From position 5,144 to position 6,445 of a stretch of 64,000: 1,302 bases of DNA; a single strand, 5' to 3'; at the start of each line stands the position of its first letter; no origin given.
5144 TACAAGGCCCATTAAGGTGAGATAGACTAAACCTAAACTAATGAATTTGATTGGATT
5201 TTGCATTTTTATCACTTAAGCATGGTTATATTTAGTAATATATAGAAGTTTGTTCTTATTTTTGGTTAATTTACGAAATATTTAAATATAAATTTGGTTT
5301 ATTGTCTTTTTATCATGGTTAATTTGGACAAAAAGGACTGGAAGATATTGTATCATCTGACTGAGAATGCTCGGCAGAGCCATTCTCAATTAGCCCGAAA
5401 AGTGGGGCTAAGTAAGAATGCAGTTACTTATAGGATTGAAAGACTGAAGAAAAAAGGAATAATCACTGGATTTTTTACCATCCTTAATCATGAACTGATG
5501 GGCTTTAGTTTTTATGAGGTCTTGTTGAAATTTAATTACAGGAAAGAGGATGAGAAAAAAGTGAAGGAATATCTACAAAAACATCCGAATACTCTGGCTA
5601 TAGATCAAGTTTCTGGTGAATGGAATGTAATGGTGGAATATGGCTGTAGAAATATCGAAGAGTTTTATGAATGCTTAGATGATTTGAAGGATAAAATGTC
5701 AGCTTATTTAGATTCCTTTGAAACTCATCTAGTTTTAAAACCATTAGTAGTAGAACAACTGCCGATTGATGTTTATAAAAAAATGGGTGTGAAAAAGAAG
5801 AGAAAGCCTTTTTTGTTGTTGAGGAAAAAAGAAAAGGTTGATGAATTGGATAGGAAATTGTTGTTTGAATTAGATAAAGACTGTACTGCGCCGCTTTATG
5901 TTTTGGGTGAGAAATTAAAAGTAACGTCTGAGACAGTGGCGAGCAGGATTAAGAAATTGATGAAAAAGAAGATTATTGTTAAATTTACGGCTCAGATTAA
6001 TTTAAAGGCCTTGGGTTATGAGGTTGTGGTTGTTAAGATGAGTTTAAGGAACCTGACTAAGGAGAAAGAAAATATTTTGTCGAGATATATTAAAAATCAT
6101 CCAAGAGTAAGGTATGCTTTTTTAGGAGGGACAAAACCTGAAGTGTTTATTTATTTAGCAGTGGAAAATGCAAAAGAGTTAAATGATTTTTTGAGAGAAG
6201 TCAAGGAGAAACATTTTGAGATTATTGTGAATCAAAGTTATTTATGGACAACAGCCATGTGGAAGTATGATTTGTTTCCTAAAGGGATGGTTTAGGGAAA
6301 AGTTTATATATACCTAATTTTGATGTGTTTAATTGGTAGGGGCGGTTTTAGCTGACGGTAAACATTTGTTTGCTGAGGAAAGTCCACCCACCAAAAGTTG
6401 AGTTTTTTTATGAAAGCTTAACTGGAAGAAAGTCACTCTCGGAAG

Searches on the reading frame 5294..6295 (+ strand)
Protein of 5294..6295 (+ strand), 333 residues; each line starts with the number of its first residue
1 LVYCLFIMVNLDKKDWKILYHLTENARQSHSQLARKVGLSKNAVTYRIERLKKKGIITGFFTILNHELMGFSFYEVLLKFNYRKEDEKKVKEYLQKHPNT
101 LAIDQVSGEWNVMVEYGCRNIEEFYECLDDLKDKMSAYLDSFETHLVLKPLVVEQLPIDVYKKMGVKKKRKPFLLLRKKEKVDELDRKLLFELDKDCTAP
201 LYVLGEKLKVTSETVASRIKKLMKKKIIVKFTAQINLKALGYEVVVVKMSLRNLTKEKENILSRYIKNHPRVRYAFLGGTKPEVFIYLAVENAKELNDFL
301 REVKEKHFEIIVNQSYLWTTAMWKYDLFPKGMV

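Call 81: search_protein_families(library=pfam, proteins=[window:5294-6295:+], max_evalue=0.001)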
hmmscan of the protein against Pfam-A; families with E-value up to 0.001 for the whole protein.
window:5294-6295:+ (333 aa): 11 families
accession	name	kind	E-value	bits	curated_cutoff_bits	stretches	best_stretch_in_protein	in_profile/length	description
PF13404.12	HTH_AsnC-type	-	1.3e-25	89.4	27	2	11-52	1-42/42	AsnC-type helix-turn-helix domain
PF13412.12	HTH_24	-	3.9e-25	87.6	21.9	2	11-58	1-48/48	Winged helix-turn-helix DNA-binding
PF01047.28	MarR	-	2.1e-09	37.6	24.6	1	15-58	5-48/59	MarR family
PF22451.2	NirdL-like_HTH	-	6.4e-09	35.7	27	0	32-57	21-46/47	Siroheme decarboxylase NirDL-like HTH domain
PF01037.27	AsnC_trans_reg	-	6.2e-08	32.9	25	1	78-149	3-72/73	Lrp/AsnC ligand binding domain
PF12802.13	MarR_2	-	1.2e-06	29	27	1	14-58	6-51/61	MarR family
PF08279.18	HTH_11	-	2.2e-05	24.7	25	0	18-56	5-44/55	HTH domain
PF13545.12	HTH_Crp_2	-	0.00011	22.6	27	0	29-66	24-64/70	Crp-like helix-turn-helix domain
PF25212.1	HVO_A0114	-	0.00022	21.4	27.6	1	11-57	20-66/84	HVO_A0114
PF12840.13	HTH_20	-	0.00031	21.1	27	1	19-58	10-49/51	Helix-turn-helix domain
PF21984.2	DnaD_N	-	0.00074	20.1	27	0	9-58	12-66/101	DnaD N-terminal domain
